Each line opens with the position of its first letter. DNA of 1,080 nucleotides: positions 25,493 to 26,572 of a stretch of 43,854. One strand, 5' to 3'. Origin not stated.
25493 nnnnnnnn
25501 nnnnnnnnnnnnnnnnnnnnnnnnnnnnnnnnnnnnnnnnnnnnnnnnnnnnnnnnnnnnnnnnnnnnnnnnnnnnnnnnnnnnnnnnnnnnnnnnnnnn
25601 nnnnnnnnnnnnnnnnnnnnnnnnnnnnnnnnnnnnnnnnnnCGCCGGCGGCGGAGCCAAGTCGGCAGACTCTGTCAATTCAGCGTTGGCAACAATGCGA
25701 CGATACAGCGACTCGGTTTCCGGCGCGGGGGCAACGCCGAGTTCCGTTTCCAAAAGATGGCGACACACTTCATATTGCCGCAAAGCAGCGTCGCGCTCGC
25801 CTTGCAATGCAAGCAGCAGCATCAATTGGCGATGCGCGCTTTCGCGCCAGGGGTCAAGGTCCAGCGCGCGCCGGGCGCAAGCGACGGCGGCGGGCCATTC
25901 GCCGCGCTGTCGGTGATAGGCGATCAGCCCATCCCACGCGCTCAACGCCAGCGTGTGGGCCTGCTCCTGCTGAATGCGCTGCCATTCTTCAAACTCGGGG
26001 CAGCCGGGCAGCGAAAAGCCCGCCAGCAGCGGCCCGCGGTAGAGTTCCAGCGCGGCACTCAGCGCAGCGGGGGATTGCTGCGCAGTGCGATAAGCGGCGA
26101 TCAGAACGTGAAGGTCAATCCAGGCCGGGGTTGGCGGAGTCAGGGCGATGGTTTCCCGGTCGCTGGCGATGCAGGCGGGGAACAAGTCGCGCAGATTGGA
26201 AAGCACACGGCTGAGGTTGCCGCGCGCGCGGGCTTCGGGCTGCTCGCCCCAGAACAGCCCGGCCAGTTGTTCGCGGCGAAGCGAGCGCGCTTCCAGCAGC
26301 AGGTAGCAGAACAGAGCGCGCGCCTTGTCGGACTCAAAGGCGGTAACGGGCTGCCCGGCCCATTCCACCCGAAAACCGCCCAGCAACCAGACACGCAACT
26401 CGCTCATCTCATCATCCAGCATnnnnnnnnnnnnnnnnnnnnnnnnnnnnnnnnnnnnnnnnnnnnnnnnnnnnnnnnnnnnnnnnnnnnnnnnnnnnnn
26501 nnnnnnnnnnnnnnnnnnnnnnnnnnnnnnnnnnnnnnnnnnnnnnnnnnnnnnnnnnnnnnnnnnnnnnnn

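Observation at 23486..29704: SARP/AfsR-type regulator divergent from a small protein translationally coupled to a 983-aa CSLREA/beta-helix/DUF11 surface protein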

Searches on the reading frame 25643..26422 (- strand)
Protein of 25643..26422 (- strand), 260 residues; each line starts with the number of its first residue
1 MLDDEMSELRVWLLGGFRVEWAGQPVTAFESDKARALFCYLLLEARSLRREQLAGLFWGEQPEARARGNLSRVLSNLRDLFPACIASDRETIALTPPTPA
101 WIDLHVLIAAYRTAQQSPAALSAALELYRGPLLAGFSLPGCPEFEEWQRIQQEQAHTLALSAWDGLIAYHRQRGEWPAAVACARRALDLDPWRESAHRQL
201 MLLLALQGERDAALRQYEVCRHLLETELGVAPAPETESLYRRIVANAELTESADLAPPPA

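Call 57: search_solved_structures(query=window:25643-26422:-, max_evalue=0.001, show_alignments=1)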
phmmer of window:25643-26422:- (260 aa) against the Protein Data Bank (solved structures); distinct sequences matched with E-value up to 0.001: 17.
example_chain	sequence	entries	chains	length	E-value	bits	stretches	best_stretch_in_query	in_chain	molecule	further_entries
9qhb_A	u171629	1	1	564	2.8e-14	56.3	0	160-220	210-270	Engineered tetratricopeptide repeat protein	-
8bu0_A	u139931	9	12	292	1.3e-10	44.3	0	161-221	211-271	Consensus tetratricopeptide repeat protein | Crystal structure of an 8-repeat consensus TPR superhelix with Zinc. | Monomer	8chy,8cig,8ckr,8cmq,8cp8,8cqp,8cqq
9qhc_A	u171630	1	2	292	7.6e-09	38.5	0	160-220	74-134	Engineered tetratricopeptide repeat protein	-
8hvr_I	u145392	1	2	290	1.2e-08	37.9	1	3-244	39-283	Regulatory protein AfsR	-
8k60_I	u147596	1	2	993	1.3e-07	34.5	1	3-248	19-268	Regulatory protein AfsR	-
8jke_I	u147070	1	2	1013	1.3e-07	34.5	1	3-248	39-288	Regulatory protein AfsR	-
2fez_A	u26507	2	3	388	3.8e-07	33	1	10-249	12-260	Probable regulatory protein embR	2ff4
9gzg_A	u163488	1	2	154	4.3e-07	32.8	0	160-221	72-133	Engineered CTPR protein with glutamic acids for conductivity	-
8ch0_A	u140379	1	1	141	1e-05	28.3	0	160-220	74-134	Consensus tetratricopeptide repeat protein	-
2fo7_A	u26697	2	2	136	1.3e-05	27.9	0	160-220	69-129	SYNTHETIC CONSENSUS TPR PROTEIN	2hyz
7obi_A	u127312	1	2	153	2.5e-05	27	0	165-220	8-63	CTPR-rv4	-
1na0_A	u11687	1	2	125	4.8e-05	26.1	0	161-220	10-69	designed protein CTPR3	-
1w3b_A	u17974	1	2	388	0.00034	23.3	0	165-220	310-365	UDP-N-ACETYLGLUCOSAMINE--PEPTIDE N-ACETYLGLUCOSAMINYLTRANSFERASE 110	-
7yea_A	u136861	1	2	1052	0.00061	22.5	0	165-220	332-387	UDP-N-acetylglucosamine--peptide N-acetylglucosaminyltransferase 110 kDa subunit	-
7yeh_B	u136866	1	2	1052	0.00067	22.3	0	165-220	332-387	UDP-N-acetylglucosamine--peptide N-acetylglucosaminyltransferase 110 kDa subunit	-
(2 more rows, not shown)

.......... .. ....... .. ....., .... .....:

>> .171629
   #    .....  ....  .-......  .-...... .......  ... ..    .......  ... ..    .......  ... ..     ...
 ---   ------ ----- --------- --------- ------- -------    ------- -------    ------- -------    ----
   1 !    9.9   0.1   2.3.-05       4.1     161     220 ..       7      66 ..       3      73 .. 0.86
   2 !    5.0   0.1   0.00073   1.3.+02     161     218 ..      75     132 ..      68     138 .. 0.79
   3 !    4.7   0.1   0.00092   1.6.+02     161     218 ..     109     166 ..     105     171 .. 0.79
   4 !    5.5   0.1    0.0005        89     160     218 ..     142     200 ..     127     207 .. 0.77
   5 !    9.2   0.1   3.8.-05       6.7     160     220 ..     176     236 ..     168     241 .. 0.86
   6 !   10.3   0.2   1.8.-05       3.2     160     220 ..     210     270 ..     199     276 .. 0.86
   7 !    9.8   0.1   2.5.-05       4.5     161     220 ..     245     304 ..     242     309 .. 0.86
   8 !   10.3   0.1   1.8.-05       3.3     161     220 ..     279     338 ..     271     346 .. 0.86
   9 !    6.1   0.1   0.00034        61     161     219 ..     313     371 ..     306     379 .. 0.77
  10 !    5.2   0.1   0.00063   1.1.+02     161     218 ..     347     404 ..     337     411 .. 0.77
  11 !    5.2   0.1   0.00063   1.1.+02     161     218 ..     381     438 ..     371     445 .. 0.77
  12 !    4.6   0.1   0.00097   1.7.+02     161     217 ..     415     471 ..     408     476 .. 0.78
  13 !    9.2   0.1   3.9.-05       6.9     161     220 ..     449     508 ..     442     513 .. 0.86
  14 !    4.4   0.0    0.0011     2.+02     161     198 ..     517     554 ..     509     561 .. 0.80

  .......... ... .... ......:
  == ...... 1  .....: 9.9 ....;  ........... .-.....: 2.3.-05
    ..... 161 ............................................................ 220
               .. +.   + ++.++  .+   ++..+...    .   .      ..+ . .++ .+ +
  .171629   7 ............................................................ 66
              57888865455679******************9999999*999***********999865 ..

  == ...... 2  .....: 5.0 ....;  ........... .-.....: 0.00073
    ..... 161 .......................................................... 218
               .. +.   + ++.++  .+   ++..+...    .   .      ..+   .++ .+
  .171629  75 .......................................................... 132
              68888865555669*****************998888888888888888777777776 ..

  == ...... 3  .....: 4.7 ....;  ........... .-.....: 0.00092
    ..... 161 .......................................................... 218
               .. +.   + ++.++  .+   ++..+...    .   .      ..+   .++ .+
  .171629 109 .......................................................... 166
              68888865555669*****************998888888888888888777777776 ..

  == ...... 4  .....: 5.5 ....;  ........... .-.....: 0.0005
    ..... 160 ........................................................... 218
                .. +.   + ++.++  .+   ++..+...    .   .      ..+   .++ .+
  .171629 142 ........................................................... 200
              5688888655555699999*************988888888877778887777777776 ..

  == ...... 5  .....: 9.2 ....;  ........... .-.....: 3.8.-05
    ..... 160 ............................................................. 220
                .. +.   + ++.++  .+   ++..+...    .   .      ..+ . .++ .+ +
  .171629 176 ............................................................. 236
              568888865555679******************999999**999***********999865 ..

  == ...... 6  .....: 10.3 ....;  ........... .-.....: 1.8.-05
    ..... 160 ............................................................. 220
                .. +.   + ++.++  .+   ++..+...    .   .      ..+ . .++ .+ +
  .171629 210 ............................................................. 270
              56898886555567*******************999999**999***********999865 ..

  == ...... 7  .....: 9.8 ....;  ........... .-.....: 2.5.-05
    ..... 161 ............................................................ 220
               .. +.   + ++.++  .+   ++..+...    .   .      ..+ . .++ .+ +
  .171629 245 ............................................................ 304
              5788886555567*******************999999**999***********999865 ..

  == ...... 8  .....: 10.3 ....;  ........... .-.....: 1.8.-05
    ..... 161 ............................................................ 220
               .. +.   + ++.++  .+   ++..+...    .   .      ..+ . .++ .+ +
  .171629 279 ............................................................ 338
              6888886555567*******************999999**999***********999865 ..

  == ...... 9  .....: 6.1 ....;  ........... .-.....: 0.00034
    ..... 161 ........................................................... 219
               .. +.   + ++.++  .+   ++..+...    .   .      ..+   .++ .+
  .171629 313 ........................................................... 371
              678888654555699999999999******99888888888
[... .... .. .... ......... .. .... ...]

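Call 78: find_homologous_proteins(query=window:25658-26422:-, max_evalue=1e-10)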
Query window:25658-26422:- (255 aa): 50 proteins with E <= 1e-10 among 6071 candidates.
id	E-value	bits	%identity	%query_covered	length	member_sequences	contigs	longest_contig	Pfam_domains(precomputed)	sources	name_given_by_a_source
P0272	3.8e-70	254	53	97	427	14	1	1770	PF03704.24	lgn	-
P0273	3.0e-59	219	50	91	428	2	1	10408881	PF03704.24,PF13401.13,PF00931.29,PF13191.13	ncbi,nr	ncbi:MAG: NB-ARC domain-containing protein [Ardenticatenaceae bacterium]|nr:NB-ARC domain-containing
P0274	1.7e-54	203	45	93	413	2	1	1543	PF03704.24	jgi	jgi:DNA-binding SARP family transcriptional activator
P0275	4.9e-54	201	45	93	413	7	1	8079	PF03704.24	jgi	jgi:DNA-binding SARP family transcriptional activator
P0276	5.7e-54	201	45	93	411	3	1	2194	PF03704.24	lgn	-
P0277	3.6e-49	185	41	95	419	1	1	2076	PF03704.24,PF05729.19,PF13401.13,PF00931.29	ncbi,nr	ncbi:MAG: BTAD domain-containing putative transcriptional regulator, partial [Chloroflexota bacteriu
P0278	4.1e-49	185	45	95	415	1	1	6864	PF03704.24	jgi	jgi:DNA-binding SARP family transcriptional activator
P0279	3.3e-48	182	45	93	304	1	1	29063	PF03704.24,PF00486.35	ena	-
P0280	2.8e-47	179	43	93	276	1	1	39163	PF03704.24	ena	-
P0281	4.0e-47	179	46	93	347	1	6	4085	PF03704.24,PF00486.35,PF13191.13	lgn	-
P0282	5.9e-47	178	45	93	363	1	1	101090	PF03704.24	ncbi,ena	-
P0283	9.0e-47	178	43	95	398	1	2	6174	PF03704.24,PF13191.13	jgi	-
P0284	3.6e-46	176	43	93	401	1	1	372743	PF03704.24,PF13401.13,PF00931.29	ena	-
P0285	1.6e-44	170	39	99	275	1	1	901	PF03704.24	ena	-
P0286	5.7e-44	168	45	93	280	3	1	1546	PF03704.24,PF00486.35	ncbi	ncbi:MAG: BTAD domain-containing putative transcriptional regulator, partial [Anaerolineae bacterium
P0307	1.2e-29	122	37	91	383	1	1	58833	PF03704.24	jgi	jgi:DNA-binding SARP family transcriptional activator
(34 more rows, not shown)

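Call 79: find_encoding_contigs(protein=P0273, flank=4000, max_places=1)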
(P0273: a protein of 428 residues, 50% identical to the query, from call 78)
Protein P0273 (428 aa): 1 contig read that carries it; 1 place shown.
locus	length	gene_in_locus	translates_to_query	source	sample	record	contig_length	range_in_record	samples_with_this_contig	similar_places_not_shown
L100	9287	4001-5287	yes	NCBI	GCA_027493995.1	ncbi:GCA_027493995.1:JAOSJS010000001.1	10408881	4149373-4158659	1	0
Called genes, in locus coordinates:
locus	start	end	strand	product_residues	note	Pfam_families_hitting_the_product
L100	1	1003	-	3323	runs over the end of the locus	PF09136:Glucodextran_B, PF13229:Beta_helix (weak), PF05593:RHS_repeat, PF25023:TEN_YD-shell, PF05593:RHS_repeat, PF25023:TEN_YD-shell, PF05593:RHS_repeat (weak)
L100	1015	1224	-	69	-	-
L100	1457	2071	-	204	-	-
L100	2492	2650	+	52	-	-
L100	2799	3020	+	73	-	-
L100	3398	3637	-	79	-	-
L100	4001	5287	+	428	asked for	PF03704:BTAD, PF13191:AAA_16, PF00931:NB-ARC (weak), PF13401:AAA_22 (weak)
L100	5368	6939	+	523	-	PF07719:TPR_2 (faint), PF00515:TPR_1 (faint), PF13181:TPR_8 (faint), PF13424:TPR_12, PF13374:TPR_10 (weak), PF13424:TPR_12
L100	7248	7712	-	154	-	-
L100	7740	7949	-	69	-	-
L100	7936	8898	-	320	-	PF04784:DUF547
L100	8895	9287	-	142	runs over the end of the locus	PF00578:AhpC-TSA, PF08534:Redoxin (weak), PF13911:AhpC-TSA_2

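Call 80: find_encoding_contigs(protein=P0282, flank=4000, max_places=1)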
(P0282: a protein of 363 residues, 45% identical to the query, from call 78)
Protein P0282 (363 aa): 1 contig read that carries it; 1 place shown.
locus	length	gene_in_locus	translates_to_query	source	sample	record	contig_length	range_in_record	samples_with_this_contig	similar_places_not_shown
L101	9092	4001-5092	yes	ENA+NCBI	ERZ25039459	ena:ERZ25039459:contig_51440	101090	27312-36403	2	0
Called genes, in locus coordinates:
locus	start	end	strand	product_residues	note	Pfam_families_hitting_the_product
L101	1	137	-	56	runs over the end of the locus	-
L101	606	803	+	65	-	PF15919:HicB_lk_antitox (weak)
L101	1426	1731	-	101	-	-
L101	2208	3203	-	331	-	-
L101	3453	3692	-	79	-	-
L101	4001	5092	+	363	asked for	PF03704:BTAD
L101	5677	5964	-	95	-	-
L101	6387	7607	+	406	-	PF07719:TPR_2 (faint), PF13181:TPR_8 (faint), PF17874:TPR_MalT, PF13424:TPR_12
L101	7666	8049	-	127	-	PF12797:Fer4_2 (faint), PF12837:Fer4_6 (weak), PF13237:Fer4_10, PF14697:Fer4_21, PF00037:Fer4 (faint), PF12838:Fer4_7 (weak), PF13187:Fer4_9 (weak)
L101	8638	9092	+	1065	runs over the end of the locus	PF00128:Alpha-amylase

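Call 81: find_encoding_contigs(protein=P0284, flank=4000, max_places=1)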
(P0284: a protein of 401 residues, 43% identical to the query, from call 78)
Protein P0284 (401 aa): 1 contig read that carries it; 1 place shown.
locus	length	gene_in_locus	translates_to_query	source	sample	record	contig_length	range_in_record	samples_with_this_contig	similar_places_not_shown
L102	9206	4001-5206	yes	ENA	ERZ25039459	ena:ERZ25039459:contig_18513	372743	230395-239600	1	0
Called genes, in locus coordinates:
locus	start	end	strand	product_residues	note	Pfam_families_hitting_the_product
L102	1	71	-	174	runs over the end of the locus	PF13424:TPR_12 (faint)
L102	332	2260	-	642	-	PF03704:BTAD, PF13401:AAA_22 (weak)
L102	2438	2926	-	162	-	-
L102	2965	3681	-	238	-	-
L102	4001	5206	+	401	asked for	PF03704:BTAD, PF00931:NB-ARC (weak), PF13401:AAA_22 (weak)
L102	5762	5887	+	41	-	-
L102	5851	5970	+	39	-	-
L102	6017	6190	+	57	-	-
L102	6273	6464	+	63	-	-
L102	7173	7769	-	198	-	PF02782:FGGY_C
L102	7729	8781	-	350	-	PF00370:FGGY_N, PF02782:FGGY_C (weak)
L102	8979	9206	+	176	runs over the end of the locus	PF07690:MFS_1, PF13347:MFS_2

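Call 82: find_encoding_contigs(protein=P0307, flank=4000, max_places=1)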
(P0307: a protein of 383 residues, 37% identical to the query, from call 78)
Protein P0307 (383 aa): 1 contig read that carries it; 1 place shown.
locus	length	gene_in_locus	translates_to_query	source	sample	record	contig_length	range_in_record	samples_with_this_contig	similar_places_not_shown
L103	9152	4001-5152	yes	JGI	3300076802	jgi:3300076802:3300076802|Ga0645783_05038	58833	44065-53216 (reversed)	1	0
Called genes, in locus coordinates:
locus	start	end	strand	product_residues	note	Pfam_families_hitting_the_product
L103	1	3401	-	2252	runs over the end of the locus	PF18884:TSP3_bac (weak), PF13385:Laminin_G_3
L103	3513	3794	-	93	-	-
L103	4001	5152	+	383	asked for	PF03704:BTAD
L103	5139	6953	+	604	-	PF13374:TPR_10 (faint), PF07719:TPR_2 (faint), PF17874:TPR_MalT (weak), PF00515:TPR_1 (faint), PF13424:TPR_12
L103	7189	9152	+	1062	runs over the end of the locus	PF17967:Pullulanase_N2 (weak), PF02922:CBM_48 (weak), PF00128:Alpha-amylase (faint), PF11852:Pullul_strch_C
